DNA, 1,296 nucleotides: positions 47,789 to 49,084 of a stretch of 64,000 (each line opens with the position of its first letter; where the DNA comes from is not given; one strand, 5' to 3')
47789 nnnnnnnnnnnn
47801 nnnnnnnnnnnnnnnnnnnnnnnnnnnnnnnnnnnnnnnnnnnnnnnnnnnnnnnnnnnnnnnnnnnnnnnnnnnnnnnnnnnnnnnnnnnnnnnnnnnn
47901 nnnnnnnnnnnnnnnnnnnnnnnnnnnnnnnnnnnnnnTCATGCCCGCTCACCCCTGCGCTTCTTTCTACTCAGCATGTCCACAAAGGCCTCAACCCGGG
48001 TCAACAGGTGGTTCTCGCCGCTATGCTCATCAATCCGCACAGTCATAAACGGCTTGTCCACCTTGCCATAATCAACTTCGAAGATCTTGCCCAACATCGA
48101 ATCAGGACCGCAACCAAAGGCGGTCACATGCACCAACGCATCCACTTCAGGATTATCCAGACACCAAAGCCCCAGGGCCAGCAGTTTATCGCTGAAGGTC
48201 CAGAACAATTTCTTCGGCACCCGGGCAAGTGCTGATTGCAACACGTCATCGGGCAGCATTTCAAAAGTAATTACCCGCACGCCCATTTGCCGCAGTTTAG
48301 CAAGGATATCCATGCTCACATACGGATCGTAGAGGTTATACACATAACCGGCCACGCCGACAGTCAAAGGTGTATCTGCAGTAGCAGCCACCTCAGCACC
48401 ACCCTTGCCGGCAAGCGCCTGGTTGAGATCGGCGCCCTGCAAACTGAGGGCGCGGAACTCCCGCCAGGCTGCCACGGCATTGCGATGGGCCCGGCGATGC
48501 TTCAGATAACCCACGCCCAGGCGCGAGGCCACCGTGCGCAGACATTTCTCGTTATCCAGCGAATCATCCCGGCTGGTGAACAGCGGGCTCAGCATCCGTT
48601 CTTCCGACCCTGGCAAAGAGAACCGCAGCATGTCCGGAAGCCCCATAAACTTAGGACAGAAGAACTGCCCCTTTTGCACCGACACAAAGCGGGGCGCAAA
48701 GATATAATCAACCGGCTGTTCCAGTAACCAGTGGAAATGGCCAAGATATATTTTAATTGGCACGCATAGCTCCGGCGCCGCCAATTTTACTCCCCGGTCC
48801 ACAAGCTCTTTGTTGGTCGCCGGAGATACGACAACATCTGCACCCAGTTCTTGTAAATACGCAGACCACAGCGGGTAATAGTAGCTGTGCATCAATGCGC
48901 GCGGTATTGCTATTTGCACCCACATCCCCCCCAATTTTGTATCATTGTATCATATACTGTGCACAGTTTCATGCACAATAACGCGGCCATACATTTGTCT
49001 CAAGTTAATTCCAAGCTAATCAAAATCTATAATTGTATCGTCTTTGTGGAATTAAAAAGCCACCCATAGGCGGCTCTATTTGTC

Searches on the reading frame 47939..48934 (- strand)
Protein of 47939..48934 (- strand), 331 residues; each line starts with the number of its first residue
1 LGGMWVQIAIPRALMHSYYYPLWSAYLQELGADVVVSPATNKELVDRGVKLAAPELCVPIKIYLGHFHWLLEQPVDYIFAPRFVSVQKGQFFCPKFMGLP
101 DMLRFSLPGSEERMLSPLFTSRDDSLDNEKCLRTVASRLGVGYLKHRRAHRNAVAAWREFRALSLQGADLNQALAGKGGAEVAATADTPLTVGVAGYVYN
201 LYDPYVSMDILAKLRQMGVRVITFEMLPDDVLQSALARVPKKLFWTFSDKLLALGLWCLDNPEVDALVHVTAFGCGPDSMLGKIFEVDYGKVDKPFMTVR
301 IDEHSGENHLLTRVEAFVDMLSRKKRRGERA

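Call 10: search_protein_families(library=pfam, proteins=[window:47939-48934:-], max_evalue=0.01)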
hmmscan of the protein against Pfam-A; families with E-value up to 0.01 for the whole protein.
window:47939-48934:- (331 aa): 1 family
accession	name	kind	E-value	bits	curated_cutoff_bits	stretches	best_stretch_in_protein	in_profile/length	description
PF09989.15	DUF2229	-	5.2e-50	170.5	29.4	1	8-227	2-218/218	CoA enzyme activase uncharacterised domain (DUF2229)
